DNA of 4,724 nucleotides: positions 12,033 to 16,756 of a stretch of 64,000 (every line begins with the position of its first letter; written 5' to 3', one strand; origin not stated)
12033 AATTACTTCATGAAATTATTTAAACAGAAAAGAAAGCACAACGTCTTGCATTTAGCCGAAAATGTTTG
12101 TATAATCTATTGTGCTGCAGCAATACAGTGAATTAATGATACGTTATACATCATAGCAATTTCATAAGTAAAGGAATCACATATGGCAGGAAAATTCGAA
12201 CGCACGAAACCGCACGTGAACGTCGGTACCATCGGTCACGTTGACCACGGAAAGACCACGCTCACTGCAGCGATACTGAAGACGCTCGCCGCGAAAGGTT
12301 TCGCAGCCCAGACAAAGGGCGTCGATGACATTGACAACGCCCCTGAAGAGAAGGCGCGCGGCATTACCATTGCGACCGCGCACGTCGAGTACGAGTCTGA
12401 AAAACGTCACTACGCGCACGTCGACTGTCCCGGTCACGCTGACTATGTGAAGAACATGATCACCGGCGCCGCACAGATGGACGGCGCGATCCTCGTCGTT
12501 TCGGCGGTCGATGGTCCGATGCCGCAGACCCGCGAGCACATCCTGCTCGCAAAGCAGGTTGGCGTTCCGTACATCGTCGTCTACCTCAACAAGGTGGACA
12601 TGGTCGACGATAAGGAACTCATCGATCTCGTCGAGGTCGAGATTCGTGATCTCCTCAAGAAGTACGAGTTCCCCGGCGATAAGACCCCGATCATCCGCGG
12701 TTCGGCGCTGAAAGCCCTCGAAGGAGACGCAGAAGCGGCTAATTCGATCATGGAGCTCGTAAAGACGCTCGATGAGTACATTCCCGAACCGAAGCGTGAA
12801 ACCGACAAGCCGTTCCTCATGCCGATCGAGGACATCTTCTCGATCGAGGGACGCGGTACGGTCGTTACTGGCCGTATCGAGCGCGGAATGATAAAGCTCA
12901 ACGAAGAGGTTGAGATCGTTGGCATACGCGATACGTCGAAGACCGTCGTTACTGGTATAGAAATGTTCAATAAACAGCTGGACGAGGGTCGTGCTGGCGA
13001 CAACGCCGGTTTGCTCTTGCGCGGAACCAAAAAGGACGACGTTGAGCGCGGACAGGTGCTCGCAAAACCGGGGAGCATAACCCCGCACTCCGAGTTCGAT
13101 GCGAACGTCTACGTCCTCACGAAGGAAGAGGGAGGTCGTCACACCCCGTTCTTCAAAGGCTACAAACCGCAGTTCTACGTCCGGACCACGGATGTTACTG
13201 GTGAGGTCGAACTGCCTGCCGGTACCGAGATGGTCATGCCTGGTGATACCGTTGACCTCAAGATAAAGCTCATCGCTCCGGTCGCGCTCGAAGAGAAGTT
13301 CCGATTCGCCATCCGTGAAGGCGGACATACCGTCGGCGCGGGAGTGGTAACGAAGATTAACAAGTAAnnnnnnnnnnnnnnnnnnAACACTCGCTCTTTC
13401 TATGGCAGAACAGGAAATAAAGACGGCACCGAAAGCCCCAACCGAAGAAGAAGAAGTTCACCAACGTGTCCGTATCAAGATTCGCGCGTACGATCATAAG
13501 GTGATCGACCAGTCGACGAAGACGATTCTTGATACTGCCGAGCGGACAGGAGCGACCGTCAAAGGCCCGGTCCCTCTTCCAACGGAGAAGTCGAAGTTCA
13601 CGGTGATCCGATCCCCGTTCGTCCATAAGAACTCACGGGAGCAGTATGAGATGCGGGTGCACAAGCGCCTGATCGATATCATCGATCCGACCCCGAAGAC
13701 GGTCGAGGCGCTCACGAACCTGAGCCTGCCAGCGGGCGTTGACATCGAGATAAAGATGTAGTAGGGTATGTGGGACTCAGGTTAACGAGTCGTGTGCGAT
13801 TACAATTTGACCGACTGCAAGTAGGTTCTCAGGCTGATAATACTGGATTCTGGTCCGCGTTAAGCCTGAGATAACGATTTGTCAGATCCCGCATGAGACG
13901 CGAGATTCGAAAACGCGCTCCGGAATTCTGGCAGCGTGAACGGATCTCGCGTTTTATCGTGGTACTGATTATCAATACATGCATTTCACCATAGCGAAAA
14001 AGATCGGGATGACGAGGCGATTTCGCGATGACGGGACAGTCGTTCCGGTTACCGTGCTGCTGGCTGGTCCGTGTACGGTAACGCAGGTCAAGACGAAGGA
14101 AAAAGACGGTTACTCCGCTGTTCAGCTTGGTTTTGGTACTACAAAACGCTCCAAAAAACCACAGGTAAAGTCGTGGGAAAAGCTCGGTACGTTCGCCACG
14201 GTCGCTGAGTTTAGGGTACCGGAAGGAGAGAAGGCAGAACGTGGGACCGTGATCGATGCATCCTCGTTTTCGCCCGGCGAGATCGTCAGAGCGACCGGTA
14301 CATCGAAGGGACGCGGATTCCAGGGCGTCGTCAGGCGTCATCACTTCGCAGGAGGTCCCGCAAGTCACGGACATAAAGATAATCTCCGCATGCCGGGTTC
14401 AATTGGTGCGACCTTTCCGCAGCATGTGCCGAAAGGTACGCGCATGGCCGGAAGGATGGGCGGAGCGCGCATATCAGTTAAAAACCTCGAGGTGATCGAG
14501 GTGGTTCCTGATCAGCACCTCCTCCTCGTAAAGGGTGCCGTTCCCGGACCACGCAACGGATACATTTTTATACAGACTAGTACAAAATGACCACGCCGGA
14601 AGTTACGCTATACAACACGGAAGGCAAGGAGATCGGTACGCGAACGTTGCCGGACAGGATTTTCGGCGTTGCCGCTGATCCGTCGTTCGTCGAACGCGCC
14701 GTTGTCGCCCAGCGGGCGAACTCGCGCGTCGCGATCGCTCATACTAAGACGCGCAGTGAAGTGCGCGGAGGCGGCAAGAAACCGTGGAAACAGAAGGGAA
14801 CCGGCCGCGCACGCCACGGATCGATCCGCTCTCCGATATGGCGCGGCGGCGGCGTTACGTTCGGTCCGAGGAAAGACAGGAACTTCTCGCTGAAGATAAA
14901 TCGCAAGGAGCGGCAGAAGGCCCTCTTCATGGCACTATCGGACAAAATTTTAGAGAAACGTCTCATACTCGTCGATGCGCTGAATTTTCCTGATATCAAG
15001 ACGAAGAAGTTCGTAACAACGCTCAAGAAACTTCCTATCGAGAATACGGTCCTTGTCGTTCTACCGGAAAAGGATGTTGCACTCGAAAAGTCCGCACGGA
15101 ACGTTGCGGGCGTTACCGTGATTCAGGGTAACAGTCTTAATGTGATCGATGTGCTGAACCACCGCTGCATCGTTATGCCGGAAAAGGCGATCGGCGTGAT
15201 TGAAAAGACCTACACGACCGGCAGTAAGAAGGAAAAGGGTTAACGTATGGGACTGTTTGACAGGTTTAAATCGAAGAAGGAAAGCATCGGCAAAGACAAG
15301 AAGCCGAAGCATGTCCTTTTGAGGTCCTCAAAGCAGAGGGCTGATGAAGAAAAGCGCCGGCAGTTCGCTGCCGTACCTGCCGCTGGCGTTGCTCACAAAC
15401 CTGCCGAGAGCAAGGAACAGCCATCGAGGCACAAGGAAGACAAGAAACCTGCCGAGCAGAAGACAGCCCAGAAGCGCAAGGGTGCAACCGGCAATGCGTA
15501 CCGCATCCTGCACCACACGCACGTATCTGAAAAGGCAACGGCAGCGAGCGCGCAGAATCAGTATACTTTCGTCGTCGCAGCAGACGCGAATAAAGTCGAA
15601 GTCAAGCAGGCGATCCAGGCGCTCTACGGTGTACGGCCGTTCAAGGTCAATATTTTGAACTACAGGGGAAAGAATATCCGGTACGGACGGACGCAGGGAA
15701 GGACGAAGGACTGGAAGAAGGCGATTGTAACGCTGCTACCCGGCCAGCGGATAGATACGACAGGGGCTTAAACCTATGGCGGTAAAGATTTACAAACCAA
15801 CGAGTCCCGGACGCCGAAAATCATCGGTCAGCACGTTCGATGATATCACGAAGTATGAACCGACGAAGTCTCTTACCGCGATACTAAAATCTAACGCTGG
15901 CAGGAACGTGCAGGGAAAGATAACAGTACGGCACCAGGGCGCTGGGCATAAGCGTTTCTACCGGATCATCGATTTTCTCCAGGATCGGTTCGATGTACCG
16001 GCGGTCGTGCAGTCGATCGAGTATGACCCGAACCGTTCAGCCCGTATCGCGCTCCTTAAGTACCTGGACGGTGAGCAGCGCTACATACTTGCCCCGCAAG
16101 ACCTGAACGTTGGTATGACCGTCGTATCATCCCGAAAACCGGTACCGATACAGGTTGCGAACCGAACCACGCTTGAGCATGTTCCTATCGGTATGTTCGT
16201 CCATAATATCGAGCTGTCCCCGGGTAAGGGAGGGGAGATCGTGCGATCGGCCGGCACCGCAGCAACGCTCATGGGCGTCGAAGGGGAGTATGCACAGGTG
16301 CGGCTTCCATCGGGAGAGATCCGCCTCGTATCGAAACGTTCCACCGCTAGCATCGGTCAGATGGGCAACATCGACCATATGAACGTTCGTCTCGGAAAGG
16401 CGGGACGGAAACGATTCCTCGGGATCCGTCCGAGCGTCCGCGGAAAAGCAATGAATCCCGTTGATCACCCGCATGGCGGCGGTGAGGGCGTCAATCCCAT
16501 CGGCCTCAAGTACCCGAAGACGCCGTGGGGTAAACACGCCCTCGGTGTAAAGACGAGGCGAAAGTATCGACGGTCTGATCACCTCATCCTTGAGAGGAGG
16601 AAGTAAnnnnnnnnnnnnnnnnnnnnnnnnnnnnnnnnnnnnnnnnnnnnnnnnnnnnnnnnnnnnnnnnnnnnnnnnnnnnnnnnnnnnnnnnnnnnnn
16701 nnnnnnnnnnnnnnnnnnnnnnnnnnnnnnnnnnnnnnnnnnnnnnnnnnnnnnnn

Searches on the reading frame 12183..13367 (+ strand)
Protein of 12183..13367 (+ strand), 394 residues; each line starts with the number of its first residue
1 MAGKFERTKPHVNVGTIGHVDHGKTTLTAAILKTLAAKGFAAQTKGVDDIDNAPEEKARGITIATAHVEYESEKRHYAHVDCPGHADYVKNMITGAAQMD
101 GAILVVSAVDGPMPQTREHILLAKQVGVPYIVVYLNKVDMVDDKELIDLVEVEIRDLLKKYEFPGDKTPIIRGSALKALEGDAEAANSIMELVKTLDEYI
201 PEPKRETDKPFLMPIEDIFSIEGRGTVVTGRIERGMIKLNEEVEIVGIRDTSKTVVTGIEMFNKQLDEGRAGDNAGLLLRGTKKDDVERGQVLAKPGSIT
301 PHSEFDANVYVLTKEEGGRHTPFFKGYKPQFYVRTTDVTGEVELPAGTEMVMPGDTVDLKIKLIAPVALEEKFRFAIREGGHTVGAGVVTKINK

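Call 29: search_protein_families(library=pfam, proteins=[window:12183-13367:+], max_evalue=0.001)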
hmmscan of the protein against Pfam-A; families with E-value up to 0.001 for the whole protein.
window:12183-13367:+ (394 aa): 4 families
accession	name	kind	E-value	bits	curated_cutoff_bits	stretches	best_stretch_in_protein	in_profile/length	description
PF00009.33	GTP_EFTU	-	1e-63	214.8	26.5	1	9-201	1-187/188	Elongation factor Tu GTP binding domain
PF03143.23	GTP_EFTU_D3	-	5e-37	126.9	27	1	298-392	1-105/106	Elongation factor Tu C-terminal domain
PF03144.31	GTP_EFTU_D2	-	1.3e-20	74.1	30.3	1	225-294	1-73/73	Elongation factor Tu domain 2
PF01926.29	MMR_HSR1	-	0.00048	20.7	21.9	0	14-136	2-112/113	50S ribosome-binding GTPase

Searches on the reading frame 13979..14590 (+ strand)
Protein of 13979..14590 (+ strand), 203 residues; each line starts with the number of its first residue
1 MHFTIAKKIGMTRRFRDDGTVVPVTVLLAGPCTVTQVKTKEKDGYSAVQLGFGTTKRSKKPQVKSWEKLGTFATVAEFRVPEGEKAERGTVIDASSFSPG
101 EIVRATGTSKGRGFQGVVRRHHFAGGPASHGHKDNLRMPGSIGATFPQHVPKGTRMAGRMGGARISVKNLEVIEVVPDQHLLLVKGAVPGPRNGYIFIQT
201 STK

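Call 29: search_protein_families(library=pfam, proteins=[window:13979-14590:+], max_evalue=0.001)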
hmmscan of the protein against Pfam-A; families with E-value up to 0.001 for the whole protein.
window:13979-14590:+ (203 aa): 1 family
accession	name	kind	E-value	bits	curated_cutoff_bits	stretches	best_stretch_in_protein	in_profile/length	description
PF00297.29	Ribosomal_L3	-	1.1e-14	54.7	22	1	68-175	187-288/369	Ribosomal protein L3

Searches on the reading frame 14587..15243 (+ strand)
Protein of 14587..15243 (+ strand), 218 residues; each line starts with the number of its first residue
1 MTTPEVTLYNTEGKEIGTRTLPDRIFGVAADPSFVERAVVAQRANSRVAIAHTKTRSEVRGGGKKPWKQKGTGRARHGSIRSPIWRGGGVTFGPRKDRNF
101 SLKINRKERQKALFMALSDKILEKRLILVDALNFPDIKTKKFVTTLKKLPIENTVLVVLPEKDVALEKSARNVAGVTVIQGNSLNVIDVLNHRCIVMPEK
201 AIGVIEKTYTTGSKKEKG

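Call 29: search_protein_families(library=pfam, proteins=[window:14587-15243:+], max_evalue=0.001)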
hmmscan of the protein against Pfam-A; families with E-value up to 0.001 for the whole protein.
window:14587-15243:+ (218 aa): 1 family
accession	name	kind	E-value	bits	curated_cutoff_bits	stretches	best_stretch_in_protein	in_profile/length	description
PF00573.27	Ribosomal_L4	-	1.3e-64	217.7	25.8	1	20-207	2-189/190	Ribosomal protein L4/L1 family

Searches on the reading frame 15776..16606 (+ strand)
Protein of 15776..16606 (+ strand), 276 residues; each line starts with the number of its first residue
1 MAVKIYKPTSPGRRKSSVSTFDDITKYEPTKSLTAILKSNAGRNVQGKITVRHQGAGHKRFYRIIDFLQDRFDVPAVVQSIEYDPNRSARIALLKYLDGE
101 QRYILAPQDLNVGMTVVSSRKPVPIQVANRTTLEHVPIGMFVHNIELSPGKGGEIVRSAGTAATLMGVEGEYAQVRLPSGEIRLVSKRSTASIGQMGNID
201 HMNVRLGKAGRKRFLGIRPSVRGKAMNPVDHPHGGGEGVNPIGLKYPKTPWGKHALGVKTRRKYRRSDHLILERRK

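Call 30: search_protein_families(library=pfam, proteins=[window:15776-16606:+], max_evalue=0.001)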
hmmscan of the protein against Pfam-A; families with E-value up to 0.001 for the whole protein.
window:15776-16606:+ (276 aa): 2 families
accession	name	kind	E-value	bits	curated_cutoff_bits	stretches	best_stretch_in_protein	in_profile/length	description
PF03947.24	Ribosomal_L2_C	-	4.4e-48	162.9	33.7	1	127-252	2-126/126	Ribosomal Proteins L2, C-terminal domain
PF00181.30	Ribosomal_L2_N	-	1.3e-34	118.4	23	1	42-118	1-77/77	Ribosomal Proteins L2, RNA binding N-terminal domain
